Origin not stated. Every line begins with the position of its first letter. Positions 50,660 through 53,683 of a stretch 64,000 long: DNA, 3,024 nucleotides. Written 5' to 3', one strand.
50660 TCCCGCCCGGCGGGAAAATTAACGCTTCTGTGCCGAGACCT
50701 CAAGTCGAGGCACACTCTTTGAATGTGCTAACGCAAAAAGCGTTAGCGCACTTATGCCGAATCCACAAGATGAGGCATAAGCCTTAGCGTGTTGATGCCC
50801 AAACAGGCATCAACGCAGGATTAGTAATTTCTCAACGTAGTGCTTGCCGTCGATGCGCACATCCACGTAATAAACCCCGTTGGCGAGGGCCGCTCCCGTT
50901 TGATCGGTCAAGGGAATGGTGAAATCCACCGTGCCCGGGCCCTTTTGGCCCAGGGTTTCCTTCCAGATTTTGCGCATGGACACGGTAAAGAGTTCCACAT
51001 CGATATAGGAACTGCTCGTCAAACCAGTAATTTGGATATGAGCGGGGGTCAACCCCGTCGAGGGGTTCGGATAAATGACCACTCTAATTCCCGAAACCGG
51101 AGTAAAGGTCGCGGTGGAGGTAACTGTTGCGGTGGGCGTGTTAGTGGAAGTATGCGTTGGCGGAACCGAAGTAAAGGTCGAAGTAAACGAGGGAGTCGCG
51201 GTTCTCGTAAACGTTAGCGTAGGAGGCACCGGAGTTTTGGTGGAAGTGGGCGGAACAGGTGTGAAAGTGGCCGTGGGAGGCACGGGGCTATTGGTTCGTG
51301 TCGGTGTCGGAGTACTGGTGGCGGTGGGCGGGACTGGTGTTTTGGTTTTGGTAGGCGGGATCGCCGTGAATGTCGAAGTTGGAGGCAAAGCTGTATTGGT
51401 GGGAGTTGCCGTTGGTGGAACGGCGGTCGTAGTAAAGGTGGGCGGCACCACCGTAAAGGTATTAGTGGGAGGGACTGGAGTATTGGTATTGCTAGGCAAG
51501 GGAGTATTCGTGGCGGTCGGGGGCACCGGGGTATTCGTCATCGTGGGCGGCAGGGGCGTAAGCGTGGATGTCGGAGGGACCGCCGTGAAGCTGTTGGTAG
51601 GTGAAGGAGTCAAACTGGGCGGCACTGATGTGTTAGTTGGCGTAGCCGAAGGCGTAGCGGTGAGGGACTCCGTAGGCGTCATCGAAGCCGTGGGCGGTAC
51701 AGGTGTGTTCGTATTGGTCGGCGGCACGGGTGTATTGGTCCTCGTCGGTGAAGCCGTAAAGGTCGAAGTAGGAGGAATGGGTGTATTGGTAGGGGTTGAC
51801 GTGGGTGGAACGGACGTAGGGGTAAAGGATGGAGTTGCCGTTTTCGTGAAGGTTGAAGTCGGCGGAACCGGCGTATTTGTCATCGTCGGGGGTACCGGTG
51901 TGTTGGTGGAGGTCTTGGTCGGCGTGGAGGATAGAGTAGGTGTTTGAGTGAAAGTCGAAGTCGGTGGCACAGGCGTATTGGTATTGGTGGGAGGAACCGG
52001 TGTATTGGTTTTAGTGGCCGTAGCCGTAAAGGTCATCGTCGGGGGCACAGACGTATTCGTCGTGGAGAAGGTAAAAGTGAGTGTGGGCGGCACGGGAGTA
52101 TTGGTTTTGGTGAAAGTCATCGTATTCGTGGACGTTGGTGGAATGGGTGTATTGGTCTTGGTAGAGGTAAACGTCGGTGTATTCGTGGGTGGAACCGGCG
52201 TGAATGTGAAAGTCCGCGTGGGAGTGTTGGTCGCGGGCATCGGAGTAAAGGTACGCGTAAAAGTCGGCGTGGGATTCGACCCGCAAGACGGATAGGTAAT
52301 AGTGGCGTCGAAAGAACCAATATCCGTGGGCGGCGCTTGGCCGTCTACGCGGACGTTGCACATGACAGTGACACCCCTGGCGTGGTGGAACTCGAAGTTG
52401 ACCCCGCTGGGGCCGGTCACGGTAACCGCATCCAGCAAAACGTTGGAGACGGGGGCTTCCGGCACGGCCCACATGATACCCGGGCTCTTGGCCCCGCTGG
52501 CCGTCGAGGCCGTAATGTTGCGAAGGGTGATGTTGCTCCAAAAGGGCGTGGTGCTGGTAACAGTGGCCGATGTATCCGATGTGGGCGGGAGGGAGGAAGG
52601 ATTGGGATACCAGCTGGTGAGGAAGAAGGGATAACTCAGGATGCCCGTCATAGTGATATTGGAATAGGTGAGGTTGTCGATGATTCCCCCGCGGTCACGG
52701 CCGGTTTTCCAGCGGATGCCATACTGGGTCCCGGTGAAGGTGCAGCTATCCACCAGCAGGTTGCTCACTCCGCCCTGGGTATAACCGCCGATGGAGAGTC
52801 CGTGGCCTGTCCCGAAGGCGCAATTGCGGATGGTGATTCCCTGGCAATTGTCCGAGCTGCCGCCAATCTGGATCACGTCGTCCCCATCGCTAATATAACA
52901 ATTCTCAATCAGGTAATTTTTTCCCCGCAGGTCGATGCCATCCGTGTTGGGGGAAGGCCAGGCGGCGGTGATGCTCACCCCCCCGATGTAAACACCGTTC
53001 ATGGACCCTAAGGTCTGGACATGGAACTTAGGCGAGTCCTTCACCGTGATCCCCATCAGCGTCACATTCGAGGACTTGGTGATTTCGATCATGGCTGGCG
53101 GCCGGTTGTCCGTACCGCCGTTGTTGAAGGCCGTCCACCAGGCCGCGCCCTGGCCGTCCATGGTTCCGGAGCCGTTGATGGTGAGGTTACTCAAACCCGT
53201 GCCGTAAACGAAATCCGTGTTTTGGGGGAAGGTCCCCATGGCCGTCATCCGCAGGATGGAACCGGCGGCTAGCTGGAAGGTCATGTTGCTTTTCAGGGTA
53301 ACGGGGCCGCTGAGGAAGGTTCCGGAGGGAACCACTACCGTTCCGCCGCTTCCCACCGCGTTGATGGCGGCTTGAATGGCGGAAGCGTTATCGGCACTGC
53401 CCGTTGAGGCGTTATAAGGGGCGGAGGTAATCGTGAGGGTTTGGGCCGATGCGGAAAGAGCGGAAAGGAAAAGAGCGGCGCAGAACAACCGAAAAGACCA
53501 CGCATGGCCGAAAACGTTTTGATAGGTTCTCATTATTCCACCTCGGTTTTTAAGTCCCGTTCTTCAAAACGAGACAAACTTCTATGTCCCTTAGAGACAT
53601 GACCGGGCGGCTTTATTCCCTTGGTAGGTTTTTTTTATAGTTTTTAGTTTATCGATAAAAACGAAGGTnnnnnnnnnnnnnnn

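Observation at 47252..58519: ECF-sigma-led pectin-attack operon wired to a PorV-like shuttle: candidate self-contained secretion-plus-sensing module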

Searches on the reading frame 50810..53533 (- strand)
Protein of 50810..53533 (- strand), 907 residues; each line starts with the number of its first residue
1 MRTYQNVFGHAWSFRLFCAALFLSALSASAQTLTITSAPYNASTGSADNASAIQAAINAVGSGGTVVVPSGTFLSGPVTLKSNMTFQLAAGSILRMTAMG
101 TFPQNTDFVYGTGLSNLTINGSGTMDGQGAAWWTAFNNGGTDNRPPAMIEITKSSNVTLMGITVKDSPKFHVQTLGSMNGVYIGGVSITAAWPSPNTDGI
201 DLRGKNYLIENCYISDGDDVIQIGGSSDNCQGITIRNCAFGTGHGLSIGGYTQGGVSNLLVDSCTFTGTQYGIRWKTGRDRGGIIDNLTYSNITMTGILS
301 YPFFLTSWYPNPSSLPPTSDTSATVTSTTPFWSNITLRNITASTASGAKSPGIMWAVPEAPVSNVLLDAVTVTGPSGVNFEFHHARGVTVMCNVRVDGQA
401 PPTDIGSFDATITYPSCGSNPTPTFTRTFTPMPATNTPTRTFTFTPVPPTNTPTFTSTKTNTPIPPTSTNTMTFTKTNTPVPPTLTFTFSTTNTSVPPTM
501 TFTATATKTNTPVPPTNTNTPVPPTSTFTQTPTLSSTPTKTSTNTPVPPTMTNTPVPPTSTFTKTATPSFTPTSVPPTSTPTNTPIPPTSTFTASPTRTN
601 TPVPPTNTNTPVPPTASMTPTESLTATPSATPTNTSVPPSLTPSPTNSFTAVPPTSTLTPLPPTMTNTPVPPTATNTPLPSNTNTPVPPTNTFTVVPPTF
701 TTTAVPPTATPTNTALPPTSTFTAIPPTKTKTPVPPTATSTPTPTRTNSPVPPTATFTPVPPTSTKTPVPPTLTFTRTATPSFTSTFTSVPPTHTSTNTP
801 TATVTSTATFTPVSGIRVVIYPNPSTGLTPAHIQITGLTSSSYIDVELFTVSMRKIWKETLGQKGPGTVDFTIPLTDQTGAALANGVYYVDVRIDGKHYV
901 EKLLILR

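Call 4: search_protein_families(library=pfam, proteins=[window:50810-53533:-], max_evalue=0.01)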
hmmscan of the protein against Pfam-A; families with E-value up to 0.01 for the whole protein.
window:50810-53533:- (907 aa): 3 families
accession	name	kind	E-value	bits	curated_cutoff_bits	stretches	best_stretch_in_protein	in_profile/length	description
PF00295.23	Glyco_hydro_28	-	2.8e-47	161.8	22.9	1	65-376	8-309/324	Glycosyl hydrolases family 28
PF12708.12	Pect-lyase_RHGA_epim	-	6.5e-05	23.3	27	1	44-242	12-190/213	Rhamnogalacturonase A/epimerase, pectate lyase-like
PF13860.13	FlgD_ig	-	0.00027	21.3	27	1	826-893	7-74/79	FlgD Ig-like domain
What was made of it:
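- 50810..53533 (-): GH28 polygalacturonase with a ~400-aa PT-rich linker and a general-type CTD; predicted target of the sigma. Glyco_hydro_28 scores E 3e-47 (call 4).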

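Call 5: search_protein_families(library=ncbifam, proteins=[window:50810-53533:-], max_evalue=0.01)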
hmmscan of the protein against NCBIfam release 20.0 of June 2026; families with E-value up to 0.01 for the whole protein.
window:50810-53533:- (907 aa): 6 families
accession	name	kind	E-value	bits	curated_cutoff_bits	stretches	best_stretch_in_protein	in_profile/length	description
NF051860.1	PolglcturonPglAAgro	equivalog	1.3e-47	162.6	600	2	110-373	189-465/502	polygalacturonase PglA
NF049892.1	AlphdgalacturondseBT4155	equivalog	2.2e-26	92.6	800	2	140-297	200-365/454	alpha-d-galacturonidase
NF049899.1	RhamgalacuronBT4153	equivalog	3.7e-19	68.7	650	1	49-281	62-330/432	rhamnogalacturonidase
NF051861.1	PolglcturonPglBAgro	equivalog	3.8e-19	68.7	600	1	46-295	8-280/437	polygalacturonase PglB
NF049898.1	RhamgalacuronBT4146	equivalog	1.5e-18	66.8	500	2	45-239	10-226/445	rhamnogalacturonidase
TIGR04183.1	Por_Secre_tail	domain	0.0009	19.2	23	1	820-905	1-71/72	T9SS type A sorting domain-containing protein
